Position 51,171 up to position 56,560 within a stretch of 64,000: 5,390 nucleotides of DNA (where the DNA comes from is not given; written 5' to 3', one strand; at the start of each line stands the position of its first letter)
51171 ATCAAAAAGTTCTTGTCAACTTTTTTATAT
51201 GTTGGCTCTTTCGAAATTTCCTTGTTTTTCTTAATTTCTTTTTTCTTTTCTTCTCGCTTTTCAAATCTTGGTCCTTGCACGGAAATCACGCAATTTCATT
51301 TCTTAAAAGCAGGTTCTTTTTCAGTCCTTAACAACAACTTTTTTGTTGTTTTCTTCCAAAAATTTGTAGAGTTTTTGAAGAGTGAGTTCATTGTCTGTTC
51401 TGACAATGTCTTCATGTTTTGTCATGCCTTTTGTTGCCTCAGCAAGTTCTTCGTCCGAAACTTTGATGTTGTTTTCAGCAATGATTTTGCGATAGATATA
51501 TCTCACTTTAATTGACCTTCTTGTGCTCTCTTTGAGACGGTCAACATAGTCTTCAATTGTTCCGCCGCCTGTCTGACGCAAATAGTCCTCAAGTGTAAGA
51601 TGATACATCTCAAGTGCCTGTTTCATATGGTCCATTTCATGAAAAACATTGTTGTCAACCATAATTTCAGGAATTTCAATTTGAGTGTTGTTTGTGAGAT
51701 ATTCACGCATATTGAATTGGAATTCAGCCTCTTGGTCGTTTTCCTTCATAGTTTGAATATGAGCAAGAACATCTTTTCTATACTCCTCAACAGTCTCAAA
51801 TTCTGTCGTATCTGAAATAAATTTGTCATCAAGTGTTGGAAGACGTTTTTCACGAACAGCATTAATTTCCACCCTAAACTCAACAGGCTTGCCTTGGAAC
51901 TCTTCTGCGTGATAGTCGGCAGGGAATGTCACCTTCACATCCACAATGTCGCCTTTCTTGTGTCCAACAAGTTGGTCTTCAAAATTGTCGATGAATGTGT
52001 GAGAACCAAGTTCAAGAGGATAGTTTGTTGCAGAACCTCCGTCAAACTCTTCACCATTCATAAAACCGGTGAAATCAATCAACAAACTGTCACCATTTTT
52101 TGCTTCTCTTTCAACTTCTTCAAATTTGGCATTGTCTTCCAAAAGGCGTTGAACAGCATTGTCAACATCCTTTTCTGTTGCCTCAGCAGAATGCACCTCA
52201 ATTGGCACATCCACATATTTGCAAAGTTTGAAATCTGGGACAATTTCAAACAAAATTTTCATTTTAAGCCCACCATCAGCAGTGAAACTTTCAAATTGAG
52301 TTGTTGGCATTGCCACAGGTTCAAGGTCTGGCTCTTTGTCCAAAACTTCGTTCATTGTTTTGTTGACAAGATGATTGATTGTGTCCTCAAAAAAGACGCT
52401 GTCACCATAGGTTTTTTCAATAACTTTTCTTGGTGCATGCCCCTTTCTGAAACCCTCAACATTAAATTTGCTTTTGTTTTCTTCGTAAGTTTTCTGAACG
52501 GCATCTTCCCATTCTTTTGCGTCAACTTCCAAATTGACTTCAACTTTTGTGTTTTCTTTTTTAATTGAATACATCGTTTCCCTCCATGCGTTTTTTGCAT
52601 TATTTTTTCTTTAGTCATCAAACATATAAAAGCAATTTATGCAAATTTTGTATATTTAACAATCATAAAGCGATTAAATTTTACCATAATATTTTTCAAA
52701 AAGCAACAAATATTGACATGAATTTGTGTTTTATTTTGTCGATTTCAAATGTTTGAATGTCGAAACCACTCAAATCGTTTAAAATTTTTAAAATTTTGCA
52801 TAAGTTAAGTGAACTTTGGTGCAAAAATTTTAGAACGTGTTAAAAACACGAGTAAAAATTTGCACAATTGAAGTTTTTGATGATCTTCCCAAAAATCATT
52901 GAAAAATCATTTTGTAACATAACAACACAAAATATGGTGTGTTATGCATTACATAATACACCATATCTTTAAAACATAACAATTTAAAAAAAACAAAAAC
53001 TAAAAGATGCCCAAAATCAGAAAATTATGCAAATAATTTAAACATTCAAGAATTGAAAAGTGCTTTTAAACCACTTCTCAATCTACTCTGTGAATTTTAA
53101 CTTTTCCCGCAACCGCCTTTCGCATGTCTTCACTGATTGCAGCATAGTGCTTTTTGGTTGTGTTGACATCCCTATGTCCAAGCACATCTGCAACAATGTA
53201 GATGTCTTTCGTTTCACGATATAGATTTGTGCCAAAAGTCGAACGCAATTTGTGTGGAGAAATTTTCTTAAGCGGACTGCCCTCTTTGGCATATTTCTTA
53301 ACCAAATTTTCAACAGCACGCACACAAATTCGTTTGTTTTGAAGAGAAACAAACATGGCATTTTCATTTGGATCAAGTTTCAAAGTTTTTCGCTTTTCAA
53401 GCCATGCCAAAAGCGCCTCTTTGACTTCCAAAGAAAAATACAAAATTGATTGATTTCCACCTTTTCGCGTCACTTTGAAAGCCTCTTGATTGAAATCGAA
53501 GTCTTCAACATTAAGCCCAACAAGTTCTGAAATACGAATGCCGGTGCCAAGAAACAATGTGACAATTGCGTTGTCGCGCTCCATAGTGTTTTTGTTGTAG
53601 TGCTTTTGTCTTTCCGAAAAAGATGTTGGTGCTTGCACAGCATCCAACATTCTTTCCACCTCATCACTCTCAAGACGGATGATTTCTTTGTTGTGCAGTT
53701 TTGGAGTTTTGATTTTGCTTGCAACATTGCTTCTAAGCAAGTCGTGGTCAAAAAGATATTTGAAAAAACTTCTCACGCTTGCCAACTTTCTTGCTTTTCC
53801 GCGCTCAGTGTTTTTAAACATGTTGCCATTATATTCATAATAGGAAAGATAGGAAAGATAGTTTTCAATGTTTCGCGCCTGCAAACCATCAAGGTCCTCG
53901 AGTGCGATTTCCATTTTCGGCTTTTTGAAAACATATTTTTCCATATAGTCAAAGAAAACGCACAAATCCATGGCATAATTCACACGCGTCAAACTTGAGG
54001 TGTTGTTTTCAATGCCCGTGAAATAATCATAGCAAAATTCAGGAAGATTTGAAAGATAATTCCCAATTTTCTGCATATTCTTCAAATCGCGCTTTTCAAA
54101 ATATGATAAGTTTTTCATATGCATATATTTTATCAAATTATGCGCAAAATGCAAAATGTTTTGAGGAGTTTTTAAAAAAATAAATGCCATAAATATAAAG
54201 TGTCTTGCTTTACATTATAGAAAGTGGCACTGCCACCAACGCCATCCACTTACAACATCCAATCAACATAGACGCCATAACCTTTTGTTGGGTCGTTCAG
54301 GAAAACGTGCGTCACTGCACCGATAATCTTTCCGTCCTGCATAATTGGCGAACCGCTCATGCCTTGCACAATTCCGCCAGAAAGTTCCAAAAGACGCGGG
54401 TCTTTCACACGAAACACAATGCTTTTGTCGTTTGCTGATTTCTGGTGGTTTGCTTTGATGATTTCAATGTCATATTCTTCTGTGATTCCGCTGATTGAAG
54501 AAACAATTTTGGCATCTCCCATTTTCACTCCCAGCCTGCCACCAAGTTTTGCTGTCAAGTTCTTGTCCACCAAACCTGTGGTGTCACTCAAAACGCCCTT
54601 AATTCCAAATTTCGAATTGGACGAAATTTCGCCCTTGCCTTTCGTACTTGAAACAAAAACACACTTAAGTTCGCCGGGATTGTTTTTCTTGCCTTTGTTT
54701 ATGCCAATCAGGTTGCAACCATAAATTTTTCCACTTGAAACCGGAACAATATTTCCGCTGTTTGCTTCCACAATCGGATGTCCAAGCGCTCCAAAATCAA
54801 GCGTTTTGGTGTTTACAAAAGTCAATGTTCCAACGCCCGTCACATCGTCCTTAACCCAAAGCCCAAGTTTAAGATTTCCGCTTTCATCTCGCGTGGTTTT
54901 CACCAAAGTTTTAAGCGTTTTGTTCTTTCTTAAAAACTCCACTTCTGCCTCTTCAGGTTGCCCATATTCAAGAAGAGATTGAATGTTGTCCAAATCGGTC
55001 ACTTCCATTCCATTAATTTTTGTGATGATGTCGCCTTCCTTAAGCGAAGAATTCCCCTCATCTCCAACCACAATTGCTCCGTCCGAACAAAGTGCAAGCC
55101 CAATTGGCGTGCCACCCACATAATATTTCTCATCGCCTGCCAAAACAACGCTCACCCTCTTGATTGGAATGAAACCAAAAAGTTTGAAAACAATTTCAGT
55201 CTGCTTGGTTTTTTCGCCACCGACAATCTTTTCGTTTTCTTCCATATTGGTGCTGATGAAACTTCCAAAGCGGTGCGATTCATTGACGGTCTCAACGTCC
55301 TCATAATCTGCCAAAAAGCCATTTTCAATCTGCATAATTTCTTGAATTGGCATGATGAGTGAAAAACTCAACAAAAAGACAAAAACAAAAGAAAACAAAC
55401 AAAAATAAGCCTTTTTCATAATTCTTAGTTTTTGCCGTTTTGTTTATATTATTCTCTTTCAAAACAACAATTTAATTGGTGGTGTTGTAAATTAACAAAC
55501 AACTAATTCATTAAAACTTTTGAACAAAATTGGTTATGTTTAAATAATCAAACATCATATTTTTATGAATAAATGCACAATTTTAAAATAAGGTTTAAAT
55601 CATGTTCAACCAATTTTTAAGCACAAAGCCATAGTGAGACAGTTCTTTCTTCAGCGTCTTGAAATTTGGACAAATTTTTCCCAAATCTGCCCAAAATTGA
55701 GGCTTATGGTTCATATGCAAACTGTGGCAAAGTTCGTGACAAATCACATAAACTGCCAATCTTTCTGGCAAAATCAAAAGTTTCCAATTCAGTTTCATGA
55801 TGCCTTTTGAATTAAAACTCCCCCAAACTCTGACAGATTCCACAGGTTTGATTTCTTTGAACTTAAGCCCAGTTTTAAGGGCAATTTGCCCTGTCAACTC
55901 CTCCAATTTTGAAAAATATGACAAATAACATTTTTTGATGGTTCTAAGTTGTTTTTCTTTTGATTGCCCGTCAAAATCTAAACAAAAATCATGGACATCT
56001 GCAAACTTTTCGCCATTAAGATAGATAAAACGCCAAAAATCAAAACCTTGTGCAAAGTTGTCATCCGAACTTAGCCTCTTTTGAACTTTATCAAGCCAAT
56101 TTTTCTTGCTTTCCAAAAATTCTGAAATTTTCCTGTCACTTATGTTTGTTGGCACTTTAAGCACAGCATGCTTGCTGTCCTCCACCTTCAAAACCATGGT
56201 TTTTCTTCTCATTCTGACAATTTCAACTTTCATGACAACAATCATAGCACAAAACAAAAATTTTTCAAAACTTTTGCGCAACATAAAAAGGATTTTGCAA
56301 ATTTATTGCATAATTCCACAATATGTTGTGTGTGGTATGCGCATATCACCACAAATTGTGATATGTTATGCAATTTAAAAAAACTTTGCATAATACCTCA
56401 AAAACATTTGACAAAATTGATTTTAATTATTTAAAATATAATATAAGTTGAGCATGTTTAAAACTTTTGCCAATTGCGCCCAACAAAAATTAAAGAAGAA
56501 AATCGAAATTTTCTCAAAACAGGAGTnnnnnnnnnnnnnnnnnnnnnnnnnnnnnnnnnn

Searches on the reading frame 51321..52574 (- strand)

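Call 16: search_protein_families(library=ncbifam, proteins=[window:51321-52574:-])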
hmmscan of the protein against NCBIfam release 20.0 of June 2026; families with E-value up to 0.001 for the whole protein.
window:51321-52574:- (417 aa): 1 family
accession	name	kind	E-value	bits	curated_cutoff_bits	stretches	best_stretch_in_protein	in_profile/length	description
TIGR00115.1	tig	equivalog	1.7e-106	356.5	180.2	1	9-389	1-376/410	trigger factor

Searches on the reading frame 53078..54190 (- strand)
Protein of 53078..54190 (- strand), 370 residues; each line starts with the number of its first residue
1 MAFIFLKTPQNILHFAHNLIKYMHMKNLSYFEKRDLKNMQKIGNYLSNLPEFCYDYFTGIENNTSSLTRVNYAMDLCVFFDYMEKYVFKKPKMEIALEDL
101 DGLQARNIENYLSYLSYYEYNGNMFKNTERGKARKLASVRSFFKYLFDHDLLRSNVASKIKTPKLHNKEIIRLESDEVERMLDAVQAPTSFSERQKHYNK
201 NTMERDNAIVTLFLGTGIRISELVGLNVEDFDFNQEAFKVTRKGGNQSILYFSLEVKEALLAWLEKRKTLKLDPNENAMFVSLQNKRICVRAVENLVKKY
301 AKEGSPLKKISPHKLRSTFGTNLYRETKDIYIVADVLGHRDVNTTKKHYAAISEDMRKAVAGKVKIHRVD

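Call 16: search_protein_families(library=ncbifam, proteins=[window:53078-54190:-])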
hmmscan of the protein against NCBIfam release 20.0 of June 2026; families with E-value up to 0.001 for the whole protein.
window:53078-54190:- (370 aa): 12 families
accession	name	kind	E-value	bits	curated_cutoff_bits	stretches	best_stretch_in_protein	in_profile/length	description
NF003462.0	PRK05084.1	equivalog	1.3e-53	182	267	1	37-362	5-354/360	tyrosine recombinase XerS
TIGR02224.1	recomb_XerC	equivalog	5.5e-49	167.1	335.15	1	60-355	9-280/295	tyrosine recombinase XerC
NF040815.2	recomb_XerA_Arch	equivalog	1.2e-47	162.7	220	1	62-358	10-260/263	site-specific tyrosine recombinase/integron integrase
TIGR02225.1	recomb_XerD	equivalog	4.1e-45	154.3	329.6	1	59-358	8-281/290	site-specific tyrosine recombinase XerD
NF001399.0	PRK00283.1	subfamily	8.1e-43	146.8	279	1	60-358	18-290/300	tyrosine recombinase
NF002331.0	PRK01287.1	subfamily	8.6e-23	80.9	371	1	108-353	77-313/365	site-specific tyrosine recombinase XerC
TIGR02249.1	integrase_gron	subfamily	1.2e-18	67.6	265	2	291-347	240-296/315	integron integrase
NF007371.0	PRK09871.1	subfamily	1e-16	61.1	222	1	200-351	22-174/198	tyrosine-type DNA invertase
NF011946.0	PRK15417.1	equivalog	8.9e-11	41.5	435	1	298-347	262-311/337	integron integrase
NF007370.0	PRK09870.1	subfamily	1.5e-08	34.5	221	1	205-348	33-176/200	tyrosine-type DNA invertase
NF002685.0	PRK02436.1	equivalog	4.4e-07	30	178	1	127-349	52-244/245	site-specific tyrosine recombinase XerD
NF041502.1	integrase_1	equivalog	5.3e-07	28.7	350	1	278-354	287-363/484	site-specific integrase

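Call 52: search_protein_families(library=pfam, proteins=[window:53078-54190:-], max_evalue=0.01)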
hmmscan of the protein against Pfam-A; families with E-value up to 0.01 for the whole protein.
window:53078-54190:- (370 aa): 2 families
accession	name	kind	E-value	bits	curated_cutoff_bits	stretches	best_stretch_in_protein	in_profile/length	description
PF00589.27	Phage_integrase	-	7e-34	117.5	27.1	1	172-353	2-169/172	Phage integrase family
PF02899.23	Phage_int_SAM_1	-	2.6e-06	28.1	22.3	1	60-147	10-80/83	Phage integrase, N-terminal SAM-like domain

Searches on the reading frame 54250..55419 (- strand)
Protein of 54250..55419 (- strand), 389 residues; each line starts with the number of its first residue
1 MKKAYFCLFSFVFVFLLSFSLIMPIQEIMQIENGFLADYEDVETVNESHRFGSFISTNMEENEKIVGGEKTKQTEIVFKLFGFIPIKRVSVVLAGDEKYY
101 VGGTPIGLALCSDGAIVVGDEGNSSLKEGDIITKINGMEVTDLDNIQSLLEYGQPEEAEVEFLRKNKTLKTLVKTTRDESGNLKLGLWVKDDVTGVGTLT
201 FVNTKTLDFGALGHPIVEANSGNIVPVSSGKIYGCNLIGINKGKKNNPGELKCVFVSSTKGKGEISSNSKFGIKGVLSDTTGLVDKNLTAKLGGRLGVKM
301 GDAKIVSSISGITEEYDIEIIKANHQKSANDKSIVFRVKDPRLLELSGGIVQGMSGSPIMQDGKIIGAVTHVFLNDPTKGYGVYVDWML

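Call 52: search_protein_families(library=pfam, proteins=[window:54250-55419:-], max_evalue=0.01)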
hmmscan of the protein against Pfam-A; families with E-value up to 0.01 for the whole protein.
window:54250-55419:- (389 aa): 6 families
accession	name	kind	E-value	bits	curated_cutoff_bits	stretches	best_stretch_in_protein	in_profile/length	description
PF05580.18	Peptidase_S55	-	6e-73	245.8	25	1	182-389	2-210/210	SpoIVB peptidase S55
PF17820.7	PDZ_6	-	7e-06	26.1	27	1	126-157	16-47/54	PDZ domain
PF13180.12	PDZ_2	-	2.2e-05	25.1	27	1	124-174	28-79/80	PDZ domain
PF14685.13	PDZ_Tricorn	-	0.0012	19.2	25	1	126-170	40-84/88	Tricorn protease PDZ domain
PF01436.27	NHL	-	0.0032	17.9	20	1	105-126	4-25/28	NHL repeat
PF00595.29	PDZ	-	0.0099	16.7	23.2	0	124-145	42-62/81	PDZ domain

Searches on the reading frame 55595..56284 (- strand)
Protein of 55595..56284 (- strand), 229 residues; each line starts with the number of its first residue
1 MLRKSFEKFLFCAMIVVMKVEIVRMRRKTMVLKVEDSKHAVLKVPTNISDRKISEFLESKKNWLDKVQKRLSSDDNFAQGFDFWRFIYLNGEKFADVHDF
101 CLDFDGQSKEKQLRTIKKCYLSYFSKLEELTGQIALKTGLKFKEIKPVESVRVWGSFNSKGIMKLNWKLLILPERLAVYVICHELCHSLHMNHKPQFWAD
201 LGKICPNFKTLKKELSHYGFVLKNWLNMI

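Call 52: search_protein_families(library=pfam, proteins=[window:55595-56284:-], max_evalue=0.01)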
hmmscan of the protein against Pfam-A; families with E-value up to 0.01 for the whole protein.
window:55595-56284:- (229 aa): 2 families
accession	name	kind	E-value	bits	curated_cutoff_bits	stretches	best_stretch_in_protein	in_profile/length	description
PF01863.23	YgjP-like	-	1.6e-34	120.2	26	1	28-217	1-206/207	YgjP-like, metallopeptidase domain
PF08325.16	WLM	-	7.1e-05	23.4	26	1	178-212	84-118/190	WLM domain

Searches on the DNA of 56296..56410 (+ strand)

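Call 74: search_dna_similar(query=window:56296-56410:+, collection=plasmids, mode=distant, max_evalue=0.01, max_rows=10)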
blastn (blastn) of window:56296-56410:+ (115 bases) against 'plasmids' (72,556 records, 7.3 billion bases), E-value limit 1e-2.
No match.

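Call 75: search_dna_similar(query=window:56296-56410:+, collection=phages, mode=distant, max_evalue=0.01, max_rows=10)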
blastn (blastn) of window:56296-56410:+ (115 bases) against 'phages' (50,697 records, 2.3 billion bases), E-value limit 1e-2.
No match.
